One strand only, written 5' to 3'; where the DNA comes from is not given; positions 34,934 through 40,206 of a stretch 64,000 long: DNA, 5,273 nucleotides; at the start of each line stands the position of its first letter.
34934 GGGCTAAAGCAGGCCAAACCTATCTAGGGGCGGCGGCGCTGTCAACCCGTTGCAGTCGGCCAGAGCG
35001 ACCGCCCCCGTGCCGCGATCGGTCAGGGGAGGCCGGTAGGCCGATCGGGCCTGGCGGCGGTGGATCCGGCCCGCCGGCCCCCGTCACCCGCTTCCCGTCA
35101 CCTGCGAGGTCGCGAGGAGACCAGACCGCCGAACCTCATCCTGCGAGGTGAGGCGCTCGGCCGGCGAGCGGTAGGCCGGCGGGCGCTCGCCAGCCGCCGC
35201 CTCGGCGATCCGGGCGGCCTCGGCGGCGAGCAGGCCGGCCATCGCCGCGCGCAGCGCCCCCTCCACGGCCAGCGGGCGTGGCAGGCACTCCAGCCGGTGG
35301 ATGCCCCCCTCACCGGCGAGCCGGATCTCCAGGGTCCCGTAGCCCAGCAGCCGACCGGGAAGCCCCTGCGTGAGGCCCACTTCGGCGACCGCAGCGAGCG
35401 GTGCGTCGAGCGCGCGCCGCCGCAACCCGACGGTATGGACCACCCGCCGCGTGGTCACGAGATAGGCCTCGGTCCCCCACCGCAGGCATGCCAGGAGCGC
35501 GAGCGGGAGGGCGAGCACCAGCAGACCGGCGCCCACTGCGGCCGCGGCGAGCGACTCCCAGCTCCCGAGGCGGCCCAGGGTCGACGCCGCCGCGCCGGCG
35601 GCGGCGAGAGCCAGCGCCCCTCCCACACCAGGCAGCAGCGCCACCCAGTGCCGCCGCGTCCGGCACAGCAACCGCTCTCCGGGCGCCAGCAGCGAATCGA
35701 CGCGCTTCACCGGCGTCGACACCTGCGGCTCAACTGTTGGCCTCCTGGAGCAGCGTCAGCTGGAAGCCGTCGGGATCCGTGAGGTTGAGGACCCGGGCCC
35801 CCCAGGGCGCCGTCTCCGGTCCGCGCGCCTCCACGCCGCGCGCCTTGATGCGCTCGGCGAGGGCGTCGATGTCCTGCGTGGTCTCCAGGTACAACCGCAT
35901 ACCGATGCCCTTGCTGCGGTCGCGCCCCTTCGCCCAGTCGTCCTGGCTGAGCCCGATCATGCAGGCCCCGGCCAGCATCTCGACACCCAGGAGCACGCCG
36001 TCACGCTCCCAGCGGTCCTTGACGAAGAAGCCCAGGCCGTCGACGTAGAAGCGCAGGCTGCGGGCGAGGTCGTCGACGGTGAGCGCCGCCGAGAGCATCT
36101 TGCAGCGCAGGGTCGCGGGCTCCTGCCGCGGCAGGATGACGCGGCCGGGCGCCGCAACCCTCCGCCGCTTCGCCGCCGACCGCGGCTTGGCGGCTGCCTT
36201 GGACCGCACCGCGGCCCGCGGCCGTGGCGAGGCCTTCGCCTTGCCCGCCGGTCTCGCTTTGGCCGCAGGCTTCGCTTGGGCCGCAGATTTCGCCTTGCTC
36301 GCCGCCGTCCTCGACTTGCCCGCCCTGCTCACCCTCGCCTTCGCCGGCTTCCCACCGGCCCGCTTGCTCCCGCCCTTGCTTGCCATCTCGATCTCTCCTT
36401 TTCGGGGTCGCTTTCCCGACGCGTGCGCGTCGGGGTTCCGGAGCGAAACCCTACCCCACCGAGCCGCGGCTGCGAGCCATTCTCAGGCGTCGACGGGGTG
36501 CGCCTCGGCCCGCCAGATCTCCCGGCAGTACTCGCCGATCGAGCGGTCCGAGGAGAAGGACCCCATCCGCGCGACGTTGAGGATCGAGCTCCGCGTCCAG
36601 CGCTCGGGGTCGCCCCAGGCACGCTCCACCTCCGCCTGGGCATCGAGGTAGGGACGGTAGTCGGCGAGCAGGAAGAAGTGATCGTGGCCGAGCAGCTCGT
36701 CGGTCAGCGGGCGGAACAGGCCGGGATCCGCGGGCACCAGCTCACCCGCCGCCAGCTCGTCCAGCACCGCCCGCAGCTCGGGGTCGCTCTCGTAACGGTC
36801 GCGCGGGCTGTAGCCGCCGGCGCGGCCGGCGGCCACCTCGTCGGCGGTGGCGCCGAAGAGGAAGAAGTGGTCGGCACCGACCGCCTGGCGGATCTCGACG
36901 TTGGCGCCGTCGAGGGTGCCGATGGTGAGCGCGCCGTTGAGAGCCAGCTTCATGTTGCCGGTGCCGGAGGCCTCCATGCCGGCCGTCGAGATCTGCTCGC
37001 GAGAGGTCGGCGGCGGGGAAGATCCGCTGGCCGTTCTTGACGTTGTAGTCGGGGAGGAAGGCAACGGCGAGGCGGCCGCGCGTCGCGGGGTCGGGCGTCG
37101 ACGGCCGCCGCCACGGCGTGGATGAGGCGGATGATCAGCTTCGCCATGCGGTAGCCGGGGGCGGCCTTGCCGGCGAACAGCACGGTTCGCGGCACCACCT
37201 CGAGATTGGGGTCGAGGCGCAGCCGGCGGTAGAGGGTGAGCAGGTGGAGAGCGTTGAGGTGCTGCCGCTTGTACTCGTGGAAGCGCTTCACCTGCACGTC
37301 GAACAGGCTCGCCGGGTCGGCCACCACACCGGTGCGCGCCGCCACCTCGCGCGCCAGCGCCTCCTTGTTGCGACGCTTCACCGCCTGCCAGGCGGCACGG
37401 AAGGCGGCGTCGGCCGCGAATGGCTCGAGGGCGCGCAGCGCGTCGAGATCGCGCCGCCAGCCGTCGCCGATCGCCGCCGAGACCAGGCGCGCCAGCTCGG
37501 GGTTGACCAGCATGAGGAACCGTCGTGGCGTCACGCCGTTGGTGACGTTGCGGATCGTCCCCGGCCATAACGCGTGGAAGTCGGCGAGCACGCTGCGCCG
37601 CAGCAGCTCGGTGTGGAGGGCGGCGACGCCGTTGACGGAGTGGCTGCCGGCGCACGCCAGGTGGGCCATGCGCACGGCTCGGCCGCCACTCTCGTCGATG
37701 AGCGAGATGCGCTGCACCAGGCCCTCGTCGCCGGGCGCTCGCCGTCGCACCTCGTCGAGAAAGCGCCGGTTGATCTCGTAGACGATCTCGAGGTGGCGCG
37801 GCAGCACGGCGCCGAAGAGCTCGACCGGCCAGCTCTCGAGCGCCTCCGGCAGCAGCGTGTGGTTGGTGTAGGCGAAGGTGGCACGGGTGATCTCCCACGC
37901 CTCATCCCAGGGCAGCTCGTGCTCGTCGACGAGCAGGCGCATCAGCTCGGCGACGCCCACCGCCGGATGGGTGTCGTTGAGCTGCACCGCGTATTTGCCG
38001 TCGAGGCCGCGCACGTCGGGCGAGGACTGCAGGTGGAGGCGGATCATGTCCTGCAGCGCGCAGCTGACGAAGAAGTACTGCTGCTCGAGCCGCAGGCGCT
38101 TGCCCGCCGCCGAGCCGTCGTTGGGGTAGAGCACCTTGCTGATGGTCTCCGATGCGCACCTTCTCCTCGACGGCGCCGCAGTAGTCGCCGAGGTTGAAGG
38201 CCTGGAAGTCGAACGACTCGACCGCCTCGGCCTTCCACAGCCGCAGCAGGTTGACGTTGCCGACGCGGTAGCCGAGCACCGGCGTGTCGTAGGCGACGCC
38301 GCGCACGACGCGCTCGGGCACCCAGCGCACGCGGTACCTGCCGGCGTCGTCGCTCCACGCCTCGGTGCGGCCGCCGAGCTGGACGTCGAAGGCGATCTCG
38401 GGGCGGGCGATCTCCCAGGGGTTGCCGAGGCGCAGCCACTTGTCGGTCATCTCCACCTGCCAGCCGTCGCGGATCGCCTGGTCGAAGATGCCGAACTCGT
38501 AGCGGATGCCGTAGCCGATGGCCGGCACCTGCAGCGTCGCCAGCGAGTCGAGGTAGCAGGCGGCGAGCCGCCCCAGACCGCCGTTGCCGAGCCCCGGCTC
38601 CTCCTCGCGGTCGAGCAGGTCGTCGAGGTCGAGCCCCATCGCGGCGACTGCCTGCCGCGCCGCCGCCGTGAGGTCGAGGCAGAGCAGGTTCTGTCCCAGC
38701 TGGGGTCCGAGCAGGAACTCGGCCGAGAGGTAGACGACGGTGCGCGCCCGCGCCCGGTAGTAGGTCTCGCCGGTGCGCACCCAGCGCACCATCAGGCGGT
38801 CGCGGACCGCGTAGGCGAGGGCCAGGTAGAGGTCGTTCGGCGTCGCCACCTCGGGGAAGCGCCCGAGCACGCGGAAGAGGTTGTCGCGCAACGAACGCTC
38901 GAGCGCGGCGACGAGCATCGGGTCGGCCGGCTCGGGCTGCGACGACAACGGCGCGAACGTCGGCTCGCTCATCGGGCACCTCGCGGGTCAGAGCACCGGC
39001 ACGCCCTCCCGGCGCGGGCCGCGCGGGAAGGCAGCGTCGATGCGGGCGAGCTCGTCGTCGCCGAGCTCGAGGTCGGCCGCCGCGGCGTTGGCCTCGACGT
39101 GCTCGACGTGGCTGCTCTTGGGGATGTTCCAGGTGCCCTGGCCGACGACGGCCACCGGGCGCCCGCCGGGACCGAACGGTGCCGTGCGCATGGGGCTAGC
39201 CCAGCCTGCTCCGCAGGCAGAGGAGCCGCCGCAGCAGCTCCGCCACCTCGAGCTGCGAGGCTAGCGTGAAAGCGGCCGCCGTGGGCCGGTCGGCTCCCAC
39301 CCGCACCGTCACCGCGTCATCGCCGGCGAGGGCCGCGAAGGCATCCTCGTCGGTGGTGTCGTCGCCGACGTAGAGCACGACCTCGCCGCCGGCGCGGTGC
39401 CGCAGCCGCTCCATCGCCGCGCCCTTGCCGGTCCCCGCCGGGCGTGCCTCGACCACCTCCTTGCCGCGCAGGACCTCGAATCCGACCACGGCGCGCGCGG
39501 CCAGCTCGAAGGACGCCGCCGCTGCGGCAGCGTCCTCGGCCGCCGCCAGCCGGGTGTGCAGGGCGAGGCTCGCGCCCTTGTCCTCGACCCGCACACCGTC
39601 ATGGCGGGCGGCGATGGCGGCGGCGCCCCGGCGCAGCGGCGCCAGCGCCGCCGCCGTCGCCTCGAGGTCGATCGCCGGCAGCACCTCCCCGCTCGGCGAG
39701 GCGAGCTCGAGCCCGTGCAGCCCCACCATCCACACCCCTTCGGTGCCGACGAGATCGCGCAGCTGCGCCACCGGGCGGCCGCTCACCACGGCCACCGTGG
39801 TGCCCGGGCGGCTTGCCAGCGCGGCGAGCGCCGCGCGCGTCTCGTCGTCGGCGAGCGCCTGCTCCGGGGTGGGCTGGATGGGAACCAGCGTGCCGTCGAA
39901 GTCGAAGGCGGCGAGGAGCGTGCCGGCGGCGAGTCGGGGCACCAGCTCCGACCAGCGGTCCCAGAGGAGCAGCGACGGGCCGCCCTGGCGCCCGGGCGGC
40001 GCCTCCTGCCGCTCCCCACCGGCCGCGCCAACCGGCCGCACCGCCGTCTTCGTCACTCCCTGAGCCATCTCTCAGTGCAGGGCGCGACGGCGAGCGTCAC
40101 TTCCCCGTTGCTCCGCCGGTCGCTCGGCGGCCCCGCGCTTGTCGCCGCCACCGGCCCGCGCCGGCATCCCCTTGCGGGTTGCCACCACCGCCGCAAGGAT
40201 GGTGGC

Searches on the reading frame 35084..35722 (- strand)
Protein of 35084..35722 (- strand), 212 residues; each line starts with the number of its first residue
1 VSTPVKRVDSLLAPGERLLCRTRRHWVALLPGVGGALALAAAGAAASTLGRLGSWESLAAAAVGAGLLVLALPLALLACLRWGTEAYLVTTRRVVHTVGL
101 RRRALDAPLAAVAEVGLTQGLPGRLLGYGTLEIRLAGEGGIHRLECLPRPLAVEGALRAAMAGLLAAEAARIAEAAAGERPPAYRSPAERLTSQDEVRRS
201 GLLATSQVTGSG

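Call 45: search_protein_families(library=pfam, proteins=[window:35084-35722:-], max_evalue=0.001)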
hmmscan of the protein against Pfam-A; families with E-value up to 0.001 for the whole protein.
window:35084-35722:- (212 aa): 1 family
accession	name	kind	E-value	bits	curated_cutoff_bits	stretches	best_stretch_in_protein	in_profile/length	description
PF03703.20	bPH_2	-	9.1e-09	35.9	22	1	85-152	5-71/78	Bacterial PH domain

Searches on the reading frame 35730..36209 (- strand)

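Call 45: search_protein_families(library=pfam, proteins=[window:35730-36209:-], max_evalue=0.001)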
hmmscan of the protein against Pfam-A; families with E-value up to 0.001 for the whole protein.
window:35730-36209:- (159 aa): 3 families
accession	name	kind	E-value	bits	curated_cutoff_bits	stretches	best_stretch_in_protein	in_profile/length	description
PF00903.31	Glyoxalase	-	1.2e-16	61.7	20.6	1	40-151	4-119/121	Glyoxalase/Bleomycin resistance protein/Dioxygenase superfamily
PF22659.2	YycE-like_C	-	2.7e-05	24.5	27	1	106-153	6-53/55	YycE-like C-terminal domain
PF12681.13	Glyoxalase_2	-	3.3e-05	24.2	30.1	1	43-149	6-109/118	Glyoxalase-like domain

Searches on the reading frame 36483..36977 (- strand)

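Call 45: search_protein_families(library=pfam, proteins=[window:36483-36977:-], max_evalue=0.001)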
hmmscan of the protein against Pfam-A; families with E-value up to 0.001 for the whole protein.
window:36483-36977:- (164 aa): 1 family
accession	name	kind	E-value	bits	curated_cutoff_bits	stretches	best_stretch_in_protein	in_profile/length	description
PF00343.26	Phosphorylase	-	2e-61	208.6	27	1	1-156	556-712/713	Carbohydrate phosphorylase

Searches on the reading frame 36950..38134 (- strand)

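Call 45: search_protein_families(library=pfam, proteins=[window:36950-38134:-], max_evalue=0.001)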
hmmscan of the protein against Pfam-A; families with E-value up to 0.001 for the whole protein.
window:36950-38134:- (394 aa): 1 family
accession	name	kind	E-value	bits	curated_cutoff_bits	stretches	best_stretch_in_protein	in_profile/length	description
PF00343.26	Phosphorylase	-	1.9e-154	516.2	27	1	1-349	171-519/713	Carbohydrate phosphorylase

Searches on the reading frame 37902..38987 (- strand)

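Call 63: search_protein_families(library=pfam, proteins=[window:37902-38987:-], max_evalue=0.01)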
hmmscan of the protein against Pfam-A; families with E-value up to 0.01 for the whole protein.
window:37902-38987:- (361 aa): 1 family
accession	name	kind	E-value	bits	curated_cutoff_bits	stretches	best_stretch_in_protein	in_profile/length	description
PF00343.26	Phosphorylase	-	1.9e-64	218.7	27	1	115-278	2-164/713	Carbohydrate phosphorylase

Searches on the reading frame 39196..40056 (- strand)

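Call 45: search_protein_families(library=pfam, proteins=[window:39196-40056:-], max_evalue=0.001)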
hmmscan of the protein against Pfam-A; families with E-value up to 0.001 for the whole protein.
window:39196-40056:- (286 aa): 3 families
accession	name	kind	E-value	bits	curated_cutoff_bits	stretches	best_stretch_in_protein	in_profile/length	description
PF02358.22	Trehalose_PPase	-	1.9e-38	132.4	27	1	51-261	2-227/235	Trehalose-phosphatase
PF00702.32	Hydrolase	-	1.7e-05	25.7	26.4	1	49-242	4-189/191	haloacid dehalogenase-like hydrolase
PF08282.18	Hydrolase_3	-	0.00057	20.1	20.9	0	50-120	2-68/255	haloacid dehalogenase-like hydrolase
